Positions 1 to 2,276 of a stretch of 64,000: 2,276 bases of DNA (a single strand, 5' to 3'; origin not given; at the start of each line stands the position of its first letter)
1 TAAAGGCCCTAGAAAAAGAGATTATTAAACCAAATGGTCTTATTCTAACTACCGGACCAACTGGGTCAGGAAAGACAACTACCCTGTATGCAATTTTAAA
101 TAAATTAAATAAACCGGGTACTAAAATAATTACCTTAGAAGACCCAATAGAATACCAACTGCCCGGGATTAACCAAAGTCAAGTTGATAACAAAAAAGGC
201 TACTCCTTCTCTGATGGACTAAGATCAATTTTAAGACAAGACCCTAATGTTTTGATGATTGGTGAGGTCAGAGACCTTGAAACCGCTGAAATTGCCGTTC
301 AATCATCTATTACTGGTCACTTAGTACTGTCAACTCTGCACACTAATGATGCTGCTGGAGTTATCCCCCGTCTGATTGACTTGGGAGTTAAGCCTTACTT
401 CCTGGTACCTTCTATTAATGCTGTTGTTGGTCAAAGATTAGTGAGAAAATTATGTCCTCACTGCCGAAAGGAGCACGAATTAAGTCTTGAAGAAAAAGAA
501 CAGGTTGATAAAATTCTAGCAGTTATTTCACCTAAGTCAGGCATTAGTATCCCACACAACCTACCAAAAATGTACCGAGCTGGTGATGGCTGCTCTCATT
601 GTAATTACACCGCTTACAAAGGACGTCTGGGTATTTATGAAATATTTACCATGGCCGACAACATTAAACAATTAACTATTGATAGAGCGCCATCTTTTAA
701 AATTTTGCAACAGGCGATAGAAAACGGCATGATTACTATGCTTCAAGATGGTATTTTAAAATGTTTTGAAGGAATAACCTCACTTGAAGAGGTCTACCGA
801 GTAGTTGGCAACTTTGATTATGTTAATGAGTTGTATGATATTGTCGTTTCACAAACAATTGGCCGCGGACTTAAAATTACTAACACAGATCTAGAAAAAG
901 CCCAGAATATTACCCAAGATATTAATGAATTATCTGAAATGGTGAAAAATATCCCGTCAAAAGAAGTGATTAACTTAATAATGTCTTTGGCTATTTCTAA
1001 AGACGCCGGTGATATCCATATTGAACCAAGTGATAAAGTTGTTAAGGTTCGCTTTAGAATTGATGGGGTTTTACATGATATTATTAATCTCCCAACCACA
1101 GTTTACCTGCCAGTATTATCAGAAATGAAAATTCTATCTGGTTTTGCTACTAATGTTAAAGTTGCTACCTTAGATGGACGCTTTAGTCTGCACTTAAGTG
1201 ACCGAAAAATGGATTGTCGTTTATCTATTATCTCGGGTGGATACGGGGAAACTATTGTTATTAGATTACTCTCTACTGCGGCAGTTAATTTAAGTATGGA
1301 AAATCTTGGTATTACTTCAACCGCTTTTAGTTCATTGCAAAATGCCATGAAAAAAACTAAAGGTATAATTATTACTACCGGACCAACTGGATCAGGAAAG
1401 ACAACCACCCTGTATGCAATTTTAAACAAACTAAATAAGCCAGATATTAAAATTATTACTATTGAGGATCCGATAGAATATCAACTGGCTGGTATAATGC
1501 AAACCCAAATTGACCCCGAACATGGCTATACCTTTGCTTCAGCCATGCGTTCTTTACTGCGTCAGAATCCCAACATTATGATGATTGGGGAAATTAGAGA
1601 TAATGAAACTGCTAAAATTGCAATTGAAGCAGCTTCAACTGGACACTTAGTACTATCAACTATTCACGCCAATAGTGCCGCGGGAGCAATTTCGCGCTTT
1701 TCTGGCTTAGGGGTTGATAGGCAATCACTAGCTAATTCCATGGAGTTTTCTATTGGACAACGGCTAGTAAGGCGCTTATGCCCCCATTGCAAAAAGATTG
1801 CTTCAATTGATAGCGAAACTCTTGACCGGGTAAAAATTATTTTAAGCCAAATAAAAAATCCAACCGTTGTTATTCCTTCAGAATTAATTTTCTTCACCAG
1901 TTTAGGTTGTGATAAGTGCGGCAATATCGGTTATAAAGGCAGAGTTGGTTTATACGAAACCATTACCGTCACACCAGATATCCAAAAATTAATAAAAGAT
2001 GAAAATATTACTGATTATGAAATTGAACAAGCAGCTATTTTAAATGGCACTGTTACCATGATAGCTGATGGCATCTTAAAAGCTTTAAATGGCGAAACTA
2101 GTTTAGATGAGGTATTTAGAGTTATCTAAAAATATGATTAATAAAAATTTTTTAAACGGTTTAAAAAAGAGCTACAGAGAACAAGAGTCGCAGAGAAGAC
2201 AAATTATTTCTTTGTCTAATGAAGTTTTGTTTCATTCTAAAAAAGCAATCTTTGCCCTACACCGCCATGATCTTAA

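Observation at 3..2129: Two complete GspE/PilB ATPase modules fused in one reading frame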

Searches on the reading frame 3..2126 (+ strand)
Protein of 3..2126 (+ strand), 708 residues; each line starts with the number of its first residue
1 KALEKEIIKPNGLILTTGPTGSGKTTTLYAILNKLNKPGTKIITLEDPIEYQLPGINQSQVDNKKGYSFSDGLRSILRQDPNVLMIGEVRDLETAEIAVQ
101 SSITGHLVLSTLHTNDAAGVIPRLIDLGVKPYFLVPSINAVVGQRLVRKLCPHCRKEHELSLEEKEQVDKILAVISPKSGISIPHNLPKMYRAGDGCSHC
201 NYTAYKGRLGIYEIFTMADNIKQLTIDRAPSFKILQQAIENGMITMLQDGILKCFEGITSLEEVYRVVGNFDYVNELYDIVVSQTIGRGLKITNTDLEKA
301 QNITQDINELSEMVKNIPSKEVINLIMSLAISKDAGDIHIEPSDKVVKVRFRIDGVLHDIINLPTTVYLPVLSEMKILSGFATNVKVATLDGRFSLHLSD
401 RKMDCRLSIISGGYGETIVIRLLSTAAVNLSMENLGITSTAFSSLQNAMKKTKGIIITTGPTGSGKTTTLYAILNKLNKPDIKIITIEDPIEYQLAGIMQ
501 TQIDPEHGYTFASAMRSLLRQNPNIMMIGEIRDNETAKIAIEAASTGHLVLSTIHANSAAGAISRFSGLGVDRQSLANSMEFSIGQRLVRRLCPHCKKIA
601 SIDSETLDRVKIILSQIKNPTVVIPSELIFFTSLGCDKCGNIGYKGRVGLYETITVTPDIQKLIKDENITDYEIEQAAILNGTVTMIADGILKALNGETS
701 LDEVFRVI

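Call 3: search_protein_families(library=pfam, proteins=[window:3-2126:+], max_evalue=0.01)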
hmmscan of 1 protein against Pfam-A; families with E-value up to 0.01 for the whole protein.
window:3-2126:+ (708 aa): 42 families (the best 25 are shown)
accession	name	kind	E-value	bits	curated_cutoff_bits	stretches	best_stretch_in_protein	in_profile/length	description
PF00437.27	T2SSE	-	8.8e-197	653.6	24.9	2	318-706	7-370/370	Type II/IV secretion system protein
PF25199.1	nSTAND_NTPase5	-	4.4e-11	43.2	34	2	430-494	17-83/145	Novel STAND NTPase 5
PF13401.12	AAA_22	-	2.9e-10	41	27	2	451-490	3-42/130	AAA domain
PF20720.3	nSTAND3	-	5e-10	39.7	27.2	2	442-492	7-56/155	Novel STAND NTPase 3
PF13173.12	AAA_14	-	1e-08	35.7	27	1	454-542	3-82/129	AAA domain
PF00005.33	ABC_tran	-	7.3e-08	33.5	25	0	456-587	14-114/137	ABC transporter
PF12775.13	AAA_7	-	1.2e-07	31.8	25.8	1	440-487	20-67/181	P-loop containing dynein motor region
PF13604.12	AAA_30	-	2.4e-07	31.1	27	0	445-484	10-49/191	AAA domain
PF13555.12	AAA_29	-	5.3e-07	29.7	27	0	8-32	19-43/61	P-loop containing region of AAA domain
PF00004.35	AAA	-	5.8e-07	30.5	21.2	0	14-94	1-71/131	ATPase family associated with various cellular activities (AAA)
PF01935.23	DUF87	-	8.2e-07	29.8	23.2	0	18-43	30-56/220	Helicase HerA, central domain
PF02492.25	cobW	-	9.9e-07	28.9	20.7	0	456-486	3-34/180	CobW/HypB/UreG, nucleotide-binding domain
PF04851.21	ResIII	-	1e-06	29.2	22.5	0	441-480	11-50/164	Type III restriction enzyme, res subunit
PF13662.12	Toprim_4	-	2.9e-06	27.8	25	0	429-484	30-81/85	Toprim domain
PF13191.12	AAA_16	-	3.9e-06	27.9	32.6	0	446-483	13-54/167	AAA ATPase domain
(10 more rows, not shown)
